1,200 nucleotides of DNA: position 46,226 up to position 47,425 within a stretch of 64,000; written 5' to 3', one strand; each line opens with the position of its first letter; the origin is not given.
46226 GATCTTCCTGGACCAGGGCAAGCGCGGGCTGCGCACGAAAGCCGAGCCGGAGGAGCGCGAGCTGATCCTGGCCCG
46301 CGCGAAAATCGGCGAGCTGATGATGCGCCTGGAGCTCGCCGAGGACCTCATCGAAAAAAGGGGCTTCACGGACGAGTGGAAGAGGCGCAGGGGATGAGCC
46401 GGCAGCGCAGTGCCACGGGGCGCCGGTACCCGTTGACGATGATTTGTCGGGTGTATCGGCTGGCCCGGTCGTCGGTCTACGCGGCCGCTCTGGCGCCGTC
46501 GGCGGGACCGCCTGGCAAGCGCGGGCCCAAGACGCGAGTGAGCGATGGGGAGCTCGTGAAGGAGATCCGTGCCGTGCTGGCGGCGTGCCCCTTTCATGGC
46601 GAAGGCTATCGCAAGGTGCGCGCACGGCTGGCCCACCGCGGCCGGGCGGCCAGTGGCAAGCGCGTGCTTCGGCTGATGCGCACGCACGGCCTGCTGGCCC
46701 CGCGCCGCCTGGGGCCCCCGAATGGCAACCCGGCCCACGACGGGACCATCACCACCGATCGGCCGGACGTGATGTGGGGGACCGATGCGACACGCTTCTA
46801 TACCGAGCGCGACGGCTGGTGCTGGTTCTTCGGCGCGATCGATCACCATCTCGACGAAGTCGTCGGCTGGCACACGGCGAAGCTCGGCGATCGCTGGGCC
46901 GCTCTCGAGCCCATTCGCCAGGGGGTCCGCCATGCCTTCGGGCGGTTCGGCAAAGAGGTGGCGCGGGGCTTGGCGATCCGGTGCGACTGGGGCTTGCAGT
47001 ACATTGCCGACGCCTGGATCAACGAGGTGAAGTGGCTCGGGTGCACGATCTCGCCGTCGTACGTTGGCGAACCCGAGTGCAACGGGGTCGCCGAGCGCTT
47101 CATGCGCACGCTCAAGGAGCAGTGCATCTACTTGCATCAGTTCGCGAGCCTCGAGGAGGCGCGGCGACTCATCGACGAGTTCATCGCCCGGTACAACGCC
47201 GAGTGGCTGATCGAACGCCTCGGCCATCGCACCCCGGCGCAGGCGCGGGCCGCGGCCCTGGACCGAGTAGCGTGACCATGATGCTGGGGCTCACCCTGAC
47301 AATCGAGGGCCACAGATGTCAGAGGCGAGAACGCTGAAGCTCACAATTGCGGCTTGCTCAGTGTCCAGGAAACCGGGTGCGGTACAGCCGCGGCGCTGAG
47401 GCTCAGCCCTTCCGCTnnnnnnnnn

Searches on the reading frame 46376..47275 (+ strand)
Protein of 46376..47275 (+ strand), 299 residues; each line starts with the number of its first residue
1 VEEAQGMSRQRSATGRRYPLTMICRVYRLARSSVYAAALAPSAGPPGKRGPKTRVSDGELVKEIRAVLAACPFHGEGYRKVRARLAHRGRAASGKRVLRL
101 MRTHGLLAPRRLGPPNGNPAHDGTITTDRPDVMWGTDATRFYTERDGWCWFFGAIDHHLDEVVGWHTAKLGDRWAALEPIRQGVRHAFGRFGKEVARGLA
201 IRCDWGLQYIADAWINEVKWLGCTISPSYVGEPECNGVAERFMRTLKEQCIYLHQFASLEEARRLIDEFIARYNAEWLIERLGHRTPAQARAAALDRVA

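Call 73: search_protein_families(library=pfam, proteins=[window:46376-47275:+], max_evalue=0.001)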
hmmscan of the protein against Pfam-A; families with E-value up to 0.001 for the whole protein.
window:46376-47275:+ (299 aa): 4 families
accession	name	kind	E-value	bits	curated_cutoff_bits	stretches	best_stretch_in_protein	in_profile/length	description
PF13683.12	rve_3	-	1.4e-14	54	26.5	1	222-287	2-67/67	Integrase core domain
PF13276.12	HTH_21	-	1.3e-07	32.2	28.1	1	77-111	22-57/60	HTH-like domain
PF13333.12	rve_2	-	1.6e-06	28.6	22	1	240-292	1-53/56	Integrase core domain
PF00665.32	rve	-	2.1e-06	28.4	32.6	1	129-233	3-102/102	Integrase core domain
